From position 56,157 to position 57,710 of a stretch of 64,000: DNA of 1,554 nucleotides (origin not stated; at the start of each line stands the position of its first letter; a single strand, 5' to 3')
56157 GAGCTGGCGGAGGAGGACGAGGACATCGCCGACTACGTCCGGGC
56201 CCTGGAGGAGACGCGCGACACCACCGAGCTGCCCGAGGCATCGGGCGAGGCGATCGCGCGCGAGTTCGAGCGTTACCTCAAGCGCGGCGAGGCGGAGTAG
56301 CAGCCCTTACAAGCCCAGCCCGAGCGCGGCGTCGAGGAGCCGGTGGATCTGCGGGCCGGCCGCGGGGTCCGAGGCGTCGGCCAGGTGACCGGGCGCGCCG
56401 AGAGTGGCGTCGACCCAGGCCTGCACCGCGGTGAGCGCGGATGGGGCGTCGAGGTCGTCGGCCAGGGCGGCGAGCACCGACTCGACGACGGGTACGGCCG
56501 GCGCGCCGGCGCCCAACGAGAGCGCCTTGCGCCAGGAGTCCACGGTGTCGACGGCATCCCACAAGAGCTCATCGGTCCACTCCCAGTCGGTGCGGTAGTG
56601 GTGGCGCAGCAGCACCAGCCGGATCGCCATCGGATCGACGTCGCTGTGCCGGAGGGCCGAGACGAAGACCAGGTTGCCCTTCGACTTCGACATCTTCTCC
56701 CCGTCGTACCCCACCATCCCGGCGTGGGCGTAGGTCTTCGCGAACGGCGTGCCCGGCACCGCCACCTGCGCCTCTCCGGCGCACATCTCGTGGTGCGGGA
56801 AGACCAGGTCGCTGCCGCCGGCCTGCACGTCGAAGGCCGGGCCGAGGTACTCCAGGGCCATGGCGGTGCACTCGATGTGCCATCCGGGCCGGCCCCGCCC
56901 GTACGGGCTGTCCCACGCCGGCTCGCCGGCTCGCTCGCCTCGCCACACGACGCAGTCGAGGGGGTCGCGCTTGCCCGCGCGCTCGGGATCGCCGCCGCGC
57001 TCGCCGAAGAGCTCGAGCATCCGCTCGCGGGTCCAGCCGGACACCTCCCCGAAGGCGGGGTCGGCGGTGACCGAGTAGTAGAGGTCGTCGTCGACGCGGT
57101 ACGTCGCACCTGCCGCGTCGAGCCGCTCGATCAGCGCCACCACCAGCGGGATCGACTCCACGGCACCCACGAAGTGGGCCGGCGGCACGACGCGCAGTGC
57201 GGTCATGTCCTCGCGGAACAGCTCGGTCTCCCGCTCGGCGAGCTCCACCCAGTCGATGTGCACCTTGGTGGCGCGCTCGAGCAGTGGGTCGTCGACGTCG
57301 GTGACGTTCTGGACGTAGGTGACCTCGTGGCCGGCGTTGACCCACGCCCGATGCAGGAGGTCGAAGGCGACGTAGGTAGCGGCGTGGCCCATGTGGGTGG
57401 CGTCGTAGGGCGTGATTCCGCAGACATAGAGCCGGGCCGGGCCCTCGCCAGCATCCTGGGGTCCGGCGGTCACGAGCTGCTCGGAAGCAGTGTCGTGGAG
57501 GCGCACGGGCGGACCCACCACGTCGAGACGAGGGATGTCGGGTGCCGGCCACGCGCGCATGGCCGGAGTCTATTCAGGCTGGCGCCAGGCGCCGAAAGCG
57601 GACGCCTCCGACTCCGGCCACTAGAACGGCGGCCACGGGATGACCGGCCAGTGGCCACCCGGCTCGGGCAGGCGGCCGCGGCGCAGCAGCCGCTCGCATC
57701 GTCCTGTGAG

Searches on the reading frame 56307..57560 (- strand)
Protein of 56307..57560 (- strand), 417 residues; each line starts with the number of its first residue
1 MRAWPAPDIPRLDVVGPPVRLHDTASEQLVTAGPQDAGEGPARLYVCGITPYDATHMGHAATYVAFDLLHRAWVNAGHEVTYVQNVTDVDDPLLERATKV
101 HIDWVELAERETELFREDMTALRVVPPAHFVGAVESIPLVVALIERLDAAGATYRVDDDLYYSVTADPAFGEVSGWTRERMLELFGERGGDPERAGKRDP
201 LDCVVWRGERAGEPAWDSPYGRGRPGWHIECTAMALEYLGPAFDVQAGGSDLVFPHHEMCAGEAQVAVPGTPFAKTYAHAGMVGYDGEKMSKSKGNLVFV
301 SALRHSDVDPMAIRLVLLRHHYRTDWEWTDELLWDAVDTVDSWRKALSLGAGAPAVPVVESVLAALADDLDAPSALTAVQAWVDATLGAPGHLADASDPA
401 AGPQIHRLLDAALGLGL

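Call 28: find_encoding_contigs(protein=window:56307-57560:-, flank=1000, max_places=3)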
Protein window:56307-57560:- (417 aa): no gene with exactly this product is on record in the collection.
